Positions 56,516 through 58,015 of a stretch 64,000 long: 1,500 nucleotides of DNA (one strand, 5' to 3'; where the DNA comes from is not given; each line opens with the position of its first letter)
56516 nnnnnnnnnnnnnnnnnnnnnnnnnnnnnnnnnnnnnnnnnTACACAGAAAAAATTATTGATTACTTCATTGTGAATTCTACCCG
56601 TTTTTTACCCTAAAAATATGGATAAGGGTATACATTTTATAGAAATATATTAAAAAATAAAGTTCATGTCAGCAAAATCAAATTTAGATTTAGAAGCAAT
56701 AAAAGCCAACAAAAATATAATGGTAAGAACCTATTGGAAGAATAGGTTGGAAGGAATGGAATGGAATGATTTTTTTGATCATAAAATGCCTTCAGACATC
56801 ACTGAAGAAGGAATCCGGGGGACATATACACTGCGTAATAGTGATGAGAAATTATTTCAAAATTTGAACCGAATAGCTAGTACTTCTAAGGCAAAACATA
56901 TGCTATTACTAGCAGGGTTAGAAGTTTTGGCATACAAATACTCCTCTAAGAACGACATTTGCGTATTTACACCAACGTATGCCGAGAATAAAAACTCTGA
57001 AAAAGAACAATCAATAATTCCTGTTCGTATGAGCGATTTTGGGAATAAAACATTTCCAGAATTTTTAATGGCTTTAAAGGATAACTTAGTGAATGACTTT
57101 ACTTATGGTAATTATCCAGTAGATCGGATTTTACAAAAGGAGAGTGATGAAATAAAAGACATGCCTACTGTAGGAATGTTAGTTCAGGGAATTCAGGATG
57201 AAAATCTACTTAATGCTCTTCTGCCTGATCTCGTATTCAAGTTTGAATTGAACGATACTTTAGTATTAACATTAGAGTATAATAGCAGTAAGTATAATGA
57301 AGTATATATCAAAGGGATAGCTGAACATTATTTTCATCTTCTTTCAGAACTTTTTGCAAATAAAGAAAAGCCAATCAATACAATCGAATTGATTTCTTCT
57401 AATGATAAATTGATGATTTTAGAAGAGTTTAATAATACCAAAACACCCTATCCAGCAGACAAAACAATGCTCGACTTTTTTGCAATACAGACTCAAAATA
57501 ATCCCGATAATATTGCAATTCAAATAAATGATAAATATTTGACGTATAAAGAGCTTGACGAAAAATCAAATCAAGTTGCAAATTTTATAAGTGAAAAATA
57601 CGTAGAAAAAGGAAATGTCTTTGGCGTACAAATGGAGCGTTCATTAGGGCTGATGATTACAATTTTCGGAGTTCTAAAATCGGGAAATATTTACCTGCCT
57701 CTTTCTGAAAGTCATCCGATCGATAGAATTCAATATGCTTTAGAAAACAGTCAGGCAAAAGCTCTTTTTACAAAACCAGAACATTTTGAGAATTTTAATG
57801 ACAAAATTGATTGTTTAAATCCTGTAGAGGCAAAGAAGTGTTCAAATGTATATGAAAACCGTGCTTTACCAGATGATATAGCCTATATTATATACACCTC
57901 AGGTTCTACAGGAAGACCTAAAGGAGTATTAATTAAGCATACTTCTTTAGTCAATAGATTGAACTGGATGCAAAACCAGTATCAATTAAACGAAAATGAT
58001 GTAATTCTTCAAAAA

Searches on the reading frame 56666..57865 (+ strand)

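Call 27: search_protein_families(library=pfam, proteins=[window:56666-57865:+], max_evalue=0.00001)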
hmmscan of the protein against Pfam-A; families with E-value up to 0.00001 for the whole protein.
window:56666-57865:+ (400 aa): 2 families
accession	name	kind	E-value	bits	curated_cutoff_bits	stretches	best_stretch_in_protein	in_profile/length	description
PF00501.34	AMP-binding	-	8.9e-22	77.8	29.9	1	274-376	3-106/384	AMP-binding enzyme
PF00668.25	Condensation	-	1e-13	51.2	30.6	1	21-251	195-455/456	Condensation domain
